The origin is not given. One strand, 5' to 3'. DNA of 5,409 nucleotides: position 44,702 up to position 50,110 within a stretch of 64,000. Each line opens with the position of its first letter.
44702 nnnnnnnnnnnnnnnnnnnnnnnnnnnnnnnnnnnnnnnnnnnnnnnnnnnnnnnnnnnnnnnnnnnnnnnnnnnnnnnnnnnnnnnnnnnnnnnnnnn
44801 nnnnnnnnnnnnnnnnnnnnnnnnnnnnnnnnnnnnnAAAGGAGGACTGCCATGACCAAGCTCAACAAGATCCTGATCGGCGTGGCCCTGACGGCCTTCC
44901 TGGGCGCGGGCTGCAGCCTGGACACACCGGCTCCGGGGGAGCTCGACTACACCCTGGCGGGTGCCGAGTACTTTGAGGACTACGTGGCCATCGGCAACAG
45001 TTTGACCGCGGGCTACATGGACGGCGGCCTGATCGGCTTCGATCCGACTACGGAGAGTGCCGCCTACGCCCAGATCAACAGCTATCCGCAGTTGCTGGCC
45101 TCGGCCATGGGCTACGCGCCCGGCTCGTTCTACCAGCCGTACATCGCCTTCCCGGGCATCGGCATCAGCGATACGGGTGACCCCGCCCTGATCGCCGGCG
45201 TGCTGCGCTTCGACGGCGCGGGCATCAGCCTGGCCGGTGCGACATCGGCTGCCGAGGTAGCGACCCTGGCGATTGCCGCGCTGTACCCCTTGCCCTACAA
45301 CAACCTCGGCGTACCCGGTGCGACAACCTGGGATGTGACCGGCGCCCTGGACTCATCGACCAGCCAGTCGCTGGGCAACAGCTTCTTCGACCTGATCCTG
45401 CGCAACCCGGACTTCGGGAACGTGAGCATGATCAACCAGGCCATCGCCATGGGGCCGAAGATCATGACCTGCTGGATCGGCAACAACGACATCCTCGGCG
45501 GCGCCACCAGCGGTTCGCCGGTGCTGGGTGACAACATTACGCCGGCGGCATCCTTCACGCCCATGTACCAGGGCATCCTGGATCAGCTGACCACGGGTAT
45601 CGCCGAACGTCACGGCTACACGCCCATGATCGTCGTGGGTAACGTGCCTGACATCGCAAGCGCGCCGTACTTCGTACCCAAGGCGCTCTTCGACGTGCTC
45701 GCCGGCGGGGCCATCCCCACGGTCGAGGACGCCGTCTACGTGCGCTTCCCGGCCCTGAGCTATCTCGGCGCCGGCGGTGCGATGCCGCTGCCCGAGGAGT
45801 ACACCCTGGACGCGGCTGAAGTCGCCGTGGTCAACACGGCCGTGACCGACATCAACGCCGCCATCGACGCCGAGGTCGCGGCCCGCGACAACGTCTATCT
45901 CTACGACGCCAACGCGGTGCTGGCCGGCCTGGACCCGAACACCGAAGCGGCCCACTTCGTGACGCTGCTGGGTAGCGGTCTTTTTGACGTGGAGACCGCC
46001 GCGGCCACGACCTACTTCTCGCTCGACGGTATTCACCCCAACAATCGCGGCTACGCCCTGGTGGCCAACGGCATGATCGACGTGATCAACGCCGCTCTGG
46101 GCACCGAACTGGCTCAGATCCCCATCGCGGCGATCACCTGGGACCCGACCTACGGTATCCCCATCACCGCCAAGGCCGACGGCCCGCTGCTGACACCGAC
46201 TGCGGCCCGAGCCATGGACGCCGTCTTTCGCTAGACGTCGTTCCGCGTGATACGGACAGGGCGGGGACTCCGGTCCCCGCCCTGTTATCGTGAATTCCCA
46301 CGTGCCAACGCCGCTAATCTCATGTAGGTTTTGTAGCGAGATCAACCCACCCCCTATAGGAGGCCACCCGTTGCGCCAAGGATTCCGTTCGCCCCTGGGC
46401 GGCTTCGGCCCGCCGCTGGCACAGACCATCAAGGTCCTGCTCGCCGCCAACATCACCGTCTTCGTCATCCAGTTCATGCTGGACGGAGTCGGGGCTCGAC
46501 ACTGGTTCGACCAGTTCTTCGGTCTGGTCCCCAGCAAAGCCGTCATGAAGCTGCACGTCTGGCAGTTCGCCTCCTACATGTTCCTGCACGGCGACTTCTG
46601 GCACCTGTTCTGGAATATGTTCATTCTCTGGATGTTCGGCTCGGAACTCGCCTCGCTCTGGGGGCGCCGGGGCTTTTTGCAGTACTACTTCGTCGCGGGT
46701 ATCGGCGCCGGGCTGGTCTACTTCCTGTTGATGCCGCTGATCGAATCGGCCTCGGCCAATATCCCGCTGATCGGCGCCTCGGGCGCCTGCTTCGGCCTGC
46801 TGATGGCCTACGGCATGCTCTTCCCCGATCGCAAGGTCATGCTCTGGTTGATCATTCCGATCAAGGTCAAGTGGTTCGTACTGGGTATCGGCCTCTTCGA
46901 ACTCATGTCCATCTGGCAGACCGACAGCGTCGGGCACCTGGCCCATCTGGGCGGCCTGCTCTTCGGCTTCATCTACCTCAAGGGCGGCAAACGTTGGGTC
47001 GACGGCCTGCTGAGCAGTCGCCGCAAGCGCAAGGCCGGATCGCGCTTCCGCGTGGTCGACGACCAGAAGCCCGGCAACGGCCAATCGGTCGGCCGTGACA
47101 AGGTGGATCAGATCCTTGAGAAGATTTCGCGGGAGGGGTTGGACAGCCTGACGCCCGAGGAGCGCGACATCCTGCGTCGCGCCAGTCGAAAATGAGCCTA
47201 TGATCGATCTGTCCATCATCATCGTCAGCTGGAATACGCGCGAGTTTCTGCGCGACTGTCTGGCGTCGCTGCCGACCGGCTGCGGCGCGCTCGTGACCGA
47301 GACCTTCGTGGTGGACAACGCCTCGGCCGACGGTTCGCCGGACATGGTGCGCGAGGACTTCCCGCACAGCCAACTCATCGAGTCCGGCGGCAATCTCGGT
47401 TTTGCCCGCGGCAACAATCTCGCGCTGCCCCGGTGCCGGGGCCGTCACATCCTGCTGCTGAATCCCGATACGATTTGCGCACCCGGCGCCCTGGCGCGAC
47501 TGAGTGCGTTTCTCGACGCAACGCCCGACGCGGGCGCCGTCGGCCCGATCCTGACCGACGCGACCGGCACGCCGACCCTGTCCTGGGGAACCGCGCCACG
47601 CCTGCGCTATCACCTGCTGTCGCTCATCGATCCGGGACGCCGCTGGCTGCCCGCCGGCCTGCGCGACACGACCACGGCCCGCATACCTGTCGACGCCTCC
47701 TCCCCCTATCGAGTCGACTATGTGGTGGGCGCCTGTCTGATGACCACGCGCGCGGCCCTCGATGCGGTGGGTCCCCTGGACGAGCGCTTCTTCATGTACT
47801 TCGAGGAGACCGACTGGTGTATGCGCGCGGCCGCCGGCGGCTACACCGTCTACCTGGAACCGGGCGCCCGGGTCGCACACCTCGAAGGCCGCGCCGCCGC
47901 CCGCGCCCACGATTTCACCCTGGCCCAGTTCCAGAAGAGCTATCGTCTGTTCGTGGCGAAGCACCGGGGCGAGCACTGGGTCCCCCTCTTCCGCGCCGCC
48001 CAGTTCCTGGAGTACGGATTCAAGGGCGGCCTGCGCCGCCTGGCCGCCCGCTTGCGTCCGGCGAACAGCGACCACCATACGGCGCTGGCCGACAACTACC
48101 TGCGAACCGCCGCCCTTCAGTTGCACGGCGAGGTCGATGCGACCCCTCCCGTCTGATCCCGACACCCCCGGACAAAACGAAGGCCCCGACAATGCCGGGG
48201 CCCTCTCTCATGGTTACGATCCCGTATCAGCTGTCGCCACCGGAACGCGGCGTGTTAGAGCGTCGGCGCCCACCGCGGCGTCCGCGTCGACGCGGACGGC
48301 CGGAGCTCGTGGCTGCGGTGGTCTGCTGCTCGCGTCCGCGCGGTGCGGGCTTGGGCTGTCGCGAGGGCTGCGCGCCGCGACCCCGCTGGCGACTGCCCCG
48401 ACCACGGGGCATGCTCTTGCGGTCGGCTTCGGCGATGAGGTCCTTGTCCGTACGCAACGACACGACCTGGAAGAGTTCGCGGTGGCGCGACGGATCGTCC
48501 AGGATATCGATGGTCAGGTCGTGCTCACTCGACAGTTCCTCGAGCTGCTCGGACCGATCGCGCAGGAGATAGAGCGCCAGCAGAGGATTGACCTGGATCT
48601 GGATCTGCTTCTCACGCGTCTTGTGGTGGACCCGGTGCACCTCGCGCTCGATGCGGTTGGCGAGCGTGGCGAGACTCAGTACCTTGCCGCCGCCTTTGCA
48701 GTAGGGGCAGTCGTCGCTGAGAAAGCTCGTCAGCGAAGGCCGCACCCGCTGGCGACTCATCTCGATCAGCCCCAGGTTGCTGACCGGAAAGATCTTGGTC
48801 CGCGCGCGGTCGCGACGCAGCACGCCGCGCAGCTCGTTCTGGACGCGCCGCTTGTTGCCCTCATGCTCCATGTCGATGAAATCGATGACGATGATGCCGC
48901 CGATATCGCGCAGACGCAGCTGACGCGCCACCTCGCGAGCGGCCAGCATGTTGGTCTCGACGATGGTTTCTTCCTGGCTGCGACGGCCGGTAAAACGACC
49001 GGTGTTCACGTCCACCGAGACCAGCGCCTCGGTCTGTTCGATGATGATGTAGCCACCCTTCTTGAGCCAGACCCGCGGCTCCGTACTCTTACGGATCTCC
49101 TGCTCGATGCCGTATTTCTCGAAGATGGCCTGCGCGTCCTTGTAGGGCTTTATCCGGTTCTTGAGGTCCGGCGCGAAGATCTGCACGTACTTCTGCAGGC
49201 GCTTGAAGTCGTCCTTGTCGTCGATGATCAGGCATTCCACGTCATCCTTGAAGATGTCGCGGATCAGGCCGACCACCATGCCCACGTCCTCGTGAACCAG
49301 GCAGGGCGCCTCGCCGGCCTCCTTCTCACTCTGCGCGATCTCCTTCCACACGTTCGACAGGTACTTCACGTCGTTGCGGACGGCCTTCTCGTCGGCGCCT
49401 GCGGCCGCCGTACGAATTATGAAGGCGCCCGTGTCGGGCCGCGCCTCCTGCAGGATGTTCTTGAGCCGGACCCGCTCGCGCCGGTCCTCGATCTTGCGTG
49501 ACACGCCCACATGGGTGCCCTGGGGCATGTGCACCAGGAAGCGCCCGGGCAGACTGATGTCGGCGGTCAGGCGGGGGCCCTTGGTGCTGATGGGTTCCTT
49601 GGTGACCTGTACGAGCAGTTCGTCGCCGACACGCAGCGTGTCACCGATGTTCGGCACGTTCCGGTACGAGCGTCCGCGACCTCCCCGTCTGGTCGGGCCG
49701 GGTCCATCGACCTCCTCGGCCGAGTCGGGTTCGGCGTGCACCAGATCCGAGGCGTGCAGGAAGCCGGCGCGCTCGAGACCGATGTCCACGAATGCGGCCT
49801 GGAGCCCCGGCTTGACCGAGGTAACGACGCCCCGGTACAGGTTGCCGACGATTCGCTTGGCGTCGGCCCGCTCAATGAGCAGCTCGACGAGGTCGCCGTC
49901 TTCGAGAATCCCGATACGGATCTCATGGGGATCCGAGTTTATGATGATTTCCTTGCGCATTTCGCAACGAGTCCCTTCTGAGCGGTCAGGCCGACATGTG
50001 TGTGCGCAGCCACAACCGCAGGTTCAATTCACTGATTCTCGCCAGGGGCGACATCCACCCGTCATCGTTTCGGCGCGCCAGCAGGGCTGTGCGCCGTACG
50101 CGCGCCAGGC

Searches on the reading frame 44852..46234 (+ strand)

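Call 11: search_protein_families(library=pfam, proteins=[window:44852-46234:+], max_evalue=0.001)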
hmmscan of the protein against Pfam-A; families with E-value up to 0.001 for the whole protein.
window:44852-46234:+ (460 aa): 2 families
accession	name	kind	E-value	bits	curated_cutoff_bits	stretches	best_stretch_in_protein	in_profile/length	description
PF00657.28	Lipase_GDSL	-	1.1e-10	42.5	23.6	1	44-406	1-206/208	GDSL-like Lipase/Acylhydrolase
PF13472.12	Lipase_GDSL_2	-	6.9e-07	30.4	32.9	1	124-403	11-178/178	GDSL-like Lipase/Acylhydrolase family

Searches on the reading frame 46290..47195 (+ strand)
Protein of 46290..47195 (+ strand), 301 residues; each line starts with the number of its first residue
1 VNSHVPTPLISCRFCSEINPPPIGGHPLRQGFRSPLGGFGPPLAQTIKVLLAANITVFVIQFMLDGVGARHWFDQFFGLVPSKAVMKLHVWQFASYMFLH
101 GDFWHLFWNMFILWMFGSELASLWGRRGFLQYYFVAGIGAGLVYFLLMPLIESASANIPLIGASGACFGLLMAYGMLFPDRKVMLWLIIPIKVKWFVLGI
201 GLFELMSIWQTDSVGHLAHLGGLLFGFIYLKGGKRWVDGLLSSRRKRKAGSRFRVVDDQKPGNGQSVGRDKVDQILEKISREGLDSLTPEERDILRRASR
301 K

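Call 11: search_protein_families(library=pfam, proteins=[window:46290-47195:+], max_evalue=0.001)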
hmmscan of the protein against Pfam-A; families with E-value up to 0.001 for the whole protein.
window:46290-47195:+ (301 aa): 3 families
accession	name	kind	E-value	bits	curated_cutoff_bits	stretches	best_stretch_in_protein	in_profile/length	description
PF01694.28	Rhomboid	-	1.7e-27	96.9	22.6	1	89-229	3-136/143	Rhomboid domain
PF20216.3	DUF6576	-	1.2e-07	32.2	27.3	1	271-301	17-47/47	Family of unknown function (DUF6576)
PF08551.15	DUF1751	-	1.9e-07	32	22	1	86-174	6-97/99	Eukaryotic integral membrane protein (DUF1751)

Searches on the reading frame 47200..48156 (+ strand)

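Call 11: search_protein_families(library=pfam, proteins=[window:47200-48156:+], max_evalue=0.001)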
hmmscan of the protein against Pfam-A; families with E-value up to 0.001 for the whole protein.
window:47200-48156:+ (318 aa): 3 families
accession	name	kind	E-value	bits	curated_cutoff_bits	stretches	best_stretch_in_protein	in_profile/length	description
PF00535.33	Glycos_transf_2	-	1.1e-16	61.6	23.3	1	5-132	1-130/168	Glycosyl transferase family 2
PF13641.12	Glyco_tranf_2_3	-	2.3e-11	44.6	27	1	4-232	3-216/230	Glycosyltransferase like family 2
PF13632.12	Glyco_trans_2_3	-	4.5e-05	23.8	27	0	165-225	62-121/198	Glycosyl transferase family group 2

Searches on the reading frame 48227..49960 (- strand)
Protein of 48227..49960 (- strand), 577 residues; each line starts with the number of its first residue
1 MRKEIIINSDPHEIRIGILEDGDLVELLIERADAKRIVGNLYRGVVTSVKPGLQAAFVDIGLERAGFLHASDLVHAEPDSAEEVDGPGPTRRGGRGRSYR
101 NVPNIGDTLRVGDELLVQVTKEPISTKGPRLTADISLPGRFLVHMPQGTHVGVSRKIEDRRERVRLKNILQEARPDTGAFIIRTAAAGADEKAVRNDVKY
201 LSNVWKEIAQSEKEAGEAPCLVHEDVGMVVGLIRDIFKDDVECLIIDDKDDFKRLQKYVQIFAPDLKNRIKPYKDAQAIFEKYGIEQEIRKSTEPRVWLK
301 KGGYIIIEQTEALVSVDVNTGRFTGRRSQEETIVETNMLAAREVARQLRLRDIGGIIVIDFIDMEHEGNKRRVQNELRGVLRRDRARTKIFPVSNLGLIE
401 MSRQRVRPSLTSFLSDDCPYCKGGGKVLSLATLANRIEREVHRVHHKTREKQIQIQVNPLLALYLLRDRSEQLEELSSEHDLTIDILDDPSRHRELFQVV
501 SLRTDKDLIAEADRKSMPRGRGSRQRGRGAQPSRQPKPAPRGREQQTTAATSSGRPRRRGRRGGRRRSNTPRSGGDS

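Call 11: search_protein_families(library=pfam, proteins=[window:48227-49960:-], max_evalue=0.001)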
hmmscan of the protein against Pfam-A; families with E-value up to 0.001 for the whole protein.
window:48227-49960:- (577 aa): 3 families
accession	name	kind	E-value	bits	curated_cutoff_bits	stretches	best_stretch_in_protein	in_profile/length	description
PF10150.14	RNase_E_G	-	3.3e-102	342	25.5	1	136-406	1-270/270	Ribonuclease E/G family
PF20833.2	RNase_E_G_Thio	-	1e-11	45.3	26.8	1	418-499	2-83/86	RNase E/G, Thioredoxin-like domain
PF00575.29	S1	-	3.7e-07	30.9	22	1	38-122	4-62/74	S1 RNA binding domain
